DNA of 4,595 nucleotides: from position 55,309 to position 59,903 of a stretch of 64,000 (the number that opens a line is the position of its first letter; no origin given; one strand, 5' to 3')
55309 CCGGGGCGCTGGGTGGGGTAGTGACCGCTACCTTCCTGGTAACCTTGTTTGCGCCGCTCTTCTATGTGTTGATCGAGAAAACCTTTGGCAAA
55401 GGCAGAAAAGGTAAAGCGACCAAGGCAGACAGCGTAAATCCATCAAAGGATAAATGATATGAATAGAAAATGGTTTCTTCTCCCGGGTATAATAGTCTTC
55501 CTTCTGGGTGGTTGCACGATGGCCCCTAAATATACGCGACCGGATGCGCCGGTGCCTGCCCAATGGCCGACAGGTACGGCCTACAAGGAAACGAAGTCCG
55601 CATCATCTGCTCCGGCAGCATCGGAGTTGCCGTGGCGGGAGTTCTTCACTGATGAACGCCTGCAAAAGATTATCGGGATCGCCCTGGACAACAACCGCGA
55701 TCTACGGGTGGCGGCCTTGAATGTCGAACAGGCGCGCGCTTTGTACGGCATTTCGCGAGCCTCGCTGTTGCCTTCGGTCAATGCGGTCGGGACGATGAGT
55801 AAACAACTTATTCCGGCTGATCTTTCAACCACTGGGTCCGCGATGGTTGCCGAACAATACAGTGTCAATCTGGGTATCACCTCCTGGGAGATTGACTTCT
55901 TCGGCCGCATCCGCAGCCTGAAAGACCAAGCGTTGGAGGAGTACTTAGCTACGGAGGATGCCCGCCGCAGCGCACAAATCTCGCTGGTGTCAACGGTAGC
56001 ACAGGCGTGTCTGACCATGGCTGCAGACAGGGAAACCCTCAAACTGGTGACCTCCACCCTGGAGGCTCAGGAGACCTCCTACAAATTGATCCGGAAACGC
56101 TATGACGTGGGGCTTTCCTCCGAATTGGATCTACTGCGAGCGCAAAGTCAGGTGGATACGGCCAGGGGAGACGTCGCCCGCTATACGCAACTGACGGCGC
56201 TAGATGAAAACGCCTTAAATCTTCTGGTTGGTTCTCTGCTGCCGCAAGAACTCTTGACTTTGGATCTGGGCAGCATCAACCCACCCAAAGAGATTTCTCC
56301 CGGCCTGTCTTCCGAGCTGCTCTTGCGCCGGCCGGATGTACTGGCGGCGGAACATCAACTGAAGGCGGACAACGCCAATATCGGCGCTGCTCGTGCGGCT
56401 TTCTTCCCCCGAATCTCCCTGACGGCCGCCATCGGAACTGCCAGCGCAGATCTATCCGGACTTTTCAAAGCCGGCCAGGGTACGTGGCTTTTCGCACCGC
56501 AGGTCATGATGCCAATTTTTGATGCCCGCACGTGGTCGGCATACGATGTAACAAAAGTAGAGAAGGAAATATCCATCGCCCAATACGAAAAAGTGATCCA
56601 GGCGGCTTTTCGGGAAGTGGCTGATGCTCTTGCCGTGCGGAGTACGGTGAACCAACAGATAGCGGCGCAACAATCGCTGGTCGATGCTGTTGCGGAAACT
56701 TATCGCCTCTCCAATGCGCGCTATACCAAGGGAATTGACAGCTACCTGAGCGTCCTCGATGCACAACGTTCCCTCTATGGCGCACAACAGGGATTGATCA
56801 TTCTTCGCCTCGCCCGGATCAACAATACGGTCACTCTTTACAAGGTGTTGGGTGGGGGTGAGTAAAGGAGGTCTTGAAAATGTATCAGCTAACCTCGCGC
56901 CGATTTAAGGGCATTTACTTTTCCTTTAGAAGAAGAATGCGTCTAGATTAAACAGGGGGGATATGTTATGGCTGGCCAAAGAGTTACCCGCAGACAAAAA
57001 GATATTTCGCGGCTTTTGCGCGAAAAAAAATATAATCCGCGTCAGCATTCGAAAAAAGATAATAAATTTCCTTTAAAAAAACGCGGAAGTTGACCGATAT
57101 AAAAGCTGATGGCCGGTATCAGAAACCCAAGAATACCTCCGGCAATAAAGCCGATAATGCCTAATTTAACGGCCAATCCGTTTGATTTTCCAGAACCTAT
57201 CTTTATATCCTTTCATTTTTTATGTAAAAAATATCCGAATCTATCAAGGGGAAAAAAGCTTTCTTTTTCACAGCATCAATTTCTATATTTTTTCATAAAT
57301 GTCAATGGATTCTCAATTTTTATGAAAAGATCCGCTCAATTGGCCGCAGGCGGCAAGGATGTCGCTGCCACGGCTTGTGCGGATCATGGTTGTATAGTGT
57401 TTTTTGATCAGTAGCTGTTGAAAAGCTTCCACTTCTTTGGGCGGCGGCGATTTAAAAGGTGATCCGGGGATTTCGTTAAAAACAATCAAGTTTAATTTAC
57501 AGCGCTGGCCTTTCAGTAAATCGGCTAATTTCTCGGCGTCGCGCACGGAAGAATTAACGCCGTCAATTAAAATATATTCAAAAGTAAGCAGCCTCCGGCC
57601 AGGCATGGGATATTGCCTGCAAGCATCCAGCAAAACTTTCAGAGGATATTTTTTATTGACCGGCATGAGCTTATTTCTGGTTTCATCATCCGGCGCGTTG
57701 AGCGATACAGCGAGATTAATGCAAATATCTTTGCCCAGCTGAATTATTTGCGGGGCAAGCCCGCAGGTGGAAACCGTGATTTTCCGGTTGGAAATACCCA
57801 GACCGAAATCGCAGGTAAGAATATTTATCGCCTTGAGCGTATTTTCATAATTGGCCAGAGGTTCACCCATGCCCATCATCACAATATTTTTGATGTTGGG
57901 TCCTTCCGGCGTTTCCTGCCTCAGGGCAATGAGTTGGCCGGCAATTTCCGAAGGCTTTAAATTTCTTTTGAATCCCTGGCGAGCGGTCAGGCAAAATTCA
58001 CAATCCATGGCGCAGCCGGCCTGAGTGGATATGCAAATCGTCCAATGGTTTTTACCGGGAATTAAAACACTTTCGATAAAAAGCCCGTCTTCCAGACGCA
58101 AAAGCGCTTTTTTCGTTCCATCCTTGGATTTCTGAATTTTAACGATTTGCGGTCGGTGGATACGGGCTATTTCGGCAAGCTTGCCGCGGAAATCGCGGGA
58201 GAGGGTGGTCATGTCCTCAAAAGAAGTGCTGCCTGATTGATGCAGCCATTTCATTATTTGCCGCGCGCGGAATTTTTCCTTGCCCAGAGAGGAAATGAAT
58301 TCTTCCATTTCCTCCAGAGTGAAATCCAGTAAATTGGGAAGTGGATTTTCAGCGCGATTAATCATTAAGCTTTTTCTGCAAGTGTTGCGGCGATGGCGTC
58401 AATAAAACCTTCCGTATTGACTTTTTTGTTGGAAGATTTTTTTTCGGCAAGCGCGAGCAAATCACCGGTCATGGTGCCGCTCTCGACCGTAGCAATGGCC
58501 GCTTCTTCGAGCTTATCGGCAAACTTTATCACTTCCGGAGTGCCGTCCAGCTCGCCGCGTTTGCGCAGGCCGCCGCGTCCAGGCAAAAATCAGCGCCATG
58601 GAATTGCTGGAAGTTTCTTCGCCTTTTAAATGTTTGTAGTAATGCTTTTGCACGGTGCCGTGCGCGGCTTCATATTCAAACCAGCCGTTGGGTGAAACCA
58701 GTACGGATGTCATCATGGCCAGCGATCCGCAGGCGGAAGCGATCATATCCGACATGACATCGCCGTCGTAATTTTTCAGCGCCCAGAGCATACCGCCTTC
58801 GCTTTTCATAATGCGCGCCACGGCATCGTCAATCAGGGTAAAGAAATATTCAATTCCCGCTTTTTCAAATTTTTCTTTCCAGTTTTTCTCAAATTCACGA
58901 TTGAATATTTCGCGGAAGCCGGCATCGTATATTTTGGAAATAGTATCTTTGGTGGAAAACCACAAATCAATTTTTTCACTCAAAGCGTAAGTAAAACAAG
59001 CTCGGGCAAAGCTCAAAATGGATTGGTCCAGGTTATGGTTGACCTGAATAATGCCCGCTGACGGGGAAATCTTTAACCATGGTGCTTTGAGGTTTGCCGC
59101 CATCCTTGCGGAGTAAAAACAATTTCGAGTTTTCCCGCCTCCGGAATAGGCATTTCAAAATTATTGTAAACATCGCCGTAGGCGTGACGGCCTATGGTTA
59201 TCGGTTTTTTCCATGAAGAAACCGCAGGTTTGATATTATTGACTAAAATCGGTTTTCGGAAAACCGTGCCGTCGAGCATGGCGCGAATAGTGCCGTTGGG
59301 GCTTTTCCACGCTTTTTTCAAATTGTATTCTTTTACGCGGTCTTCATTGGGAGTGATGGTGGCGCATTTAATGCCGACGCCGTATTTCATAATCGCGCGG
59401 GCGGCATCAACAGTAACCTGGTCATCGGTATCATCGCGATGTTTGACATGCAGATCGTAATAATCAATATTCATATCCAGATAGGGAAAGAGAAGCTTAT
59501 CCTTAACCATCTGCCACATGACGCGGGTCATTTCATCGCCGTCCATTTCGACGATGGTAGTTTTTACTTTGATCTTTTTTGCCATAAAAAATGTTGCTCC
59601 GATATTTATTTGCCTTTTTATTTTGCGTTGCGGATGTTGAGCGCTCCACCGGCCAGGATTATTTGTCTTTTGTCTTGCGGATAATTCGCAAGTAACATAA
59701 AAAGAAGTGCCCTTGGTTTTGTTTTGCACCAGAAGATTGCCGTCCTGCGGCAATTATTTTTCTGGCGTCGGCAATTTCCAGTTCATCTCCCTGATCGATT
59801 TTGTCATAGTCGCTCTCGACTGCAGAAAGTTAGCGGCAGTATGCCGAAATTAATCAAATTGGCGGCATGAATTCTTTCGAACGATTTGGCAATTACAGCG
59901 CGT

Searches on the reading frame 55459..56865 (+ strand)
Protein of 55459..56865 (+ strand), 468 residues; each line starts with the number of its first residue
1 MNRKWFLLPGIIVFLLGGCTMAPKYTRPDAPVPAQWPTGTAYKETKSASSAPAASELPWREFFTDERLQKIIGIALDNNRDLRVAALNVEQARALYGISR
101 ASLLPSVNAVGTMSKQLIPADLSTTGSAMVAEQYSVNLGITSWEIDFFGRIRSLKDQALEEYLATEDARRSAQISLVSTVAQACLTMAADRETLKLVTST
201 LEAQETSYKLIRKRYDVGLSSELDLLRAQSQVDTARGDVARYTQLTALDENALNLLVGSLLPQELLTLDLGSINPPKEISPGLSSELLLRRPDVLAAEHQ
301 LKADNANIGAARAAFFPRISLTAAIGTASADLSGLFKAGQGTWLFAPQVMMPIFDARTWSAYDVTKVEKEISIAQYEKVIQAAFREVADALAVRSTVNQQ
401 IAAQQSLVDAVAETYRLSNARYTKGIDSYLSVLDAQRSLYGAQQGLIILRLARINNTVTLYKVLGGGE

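Call 84: search_protein_families(library=pfam, proteins=[window:55459-56865:+], max_evalue=0.00001)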
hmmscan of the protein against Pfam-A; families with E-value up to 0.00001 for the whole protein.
window:55459-56865:+ (468 aa): 1 family
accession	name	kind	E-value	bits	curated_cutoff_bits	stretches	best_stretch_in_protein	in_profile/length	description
PF02321.23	OEP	-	1.5e-52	178.6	22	2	287-465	8-187/187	Outer membrane efflux protein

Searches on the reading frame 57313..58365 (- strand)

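Call 84: search_protein_families(library=pfam, proteins=[window:57313-58365:-], max_evalue=0.00001)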
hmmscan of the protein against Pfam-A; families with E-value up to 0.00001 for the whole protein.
window:57313-58365:- (350 aa): 2 families
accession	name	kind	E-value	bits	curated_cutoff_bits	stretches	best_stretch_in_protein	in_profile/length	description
PF21016.3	RlmN_N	-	5.3e-23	81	24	1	11-69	2-60/60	Ribosomal RNA large subunit methyltransferase N-terminal domain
PF04055.27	Radical_SAM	-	1.2e-13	52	29.5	1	112-272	1-156/166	Radical SAM superfamily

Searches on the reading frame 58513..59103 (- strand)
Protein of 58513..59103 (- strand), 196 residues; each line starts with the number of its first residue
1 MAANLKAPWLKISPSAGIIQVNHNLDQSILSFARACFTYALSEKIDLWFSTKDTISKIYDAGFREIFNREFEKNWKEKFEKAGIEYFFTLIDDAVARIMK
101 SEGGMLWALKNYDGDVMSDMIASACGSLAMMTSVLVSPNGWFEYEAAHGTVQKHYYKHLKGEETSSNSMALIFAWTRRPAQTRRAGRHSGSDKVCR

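Call 84: search_protein_families(library=pfam, proteins=[window:58513-59103:-], max_evalue=0.00001)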
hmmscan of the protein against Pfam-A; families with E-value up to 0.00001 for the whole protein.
window:58513-59103:- (196 aa): 1 family
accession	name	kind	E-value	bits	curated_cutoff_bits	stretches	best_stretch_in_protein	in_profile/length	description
PF00180.25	Iso_dh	-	2.5e-24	86.6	27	1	27-177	161-300/348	Isocitrate/isopropylmalate dehydrogenase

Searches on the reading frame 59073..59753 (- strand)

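Call 84: search_protein_families(library=pfam, proteins=[window:59073-59753:-], max_evalue=0.00001)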
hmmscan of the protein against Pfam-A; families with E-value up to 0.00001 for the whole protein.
window:59073-59753:- (226 aa): 1 family
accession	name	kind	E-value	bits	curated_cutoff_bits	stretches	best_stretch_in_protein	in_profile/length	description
PF00180.25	Iso_dh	-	1.4e-13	51.3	27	1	63-200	2-140/348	Isocitrate/isopropylmalate dehydrogenase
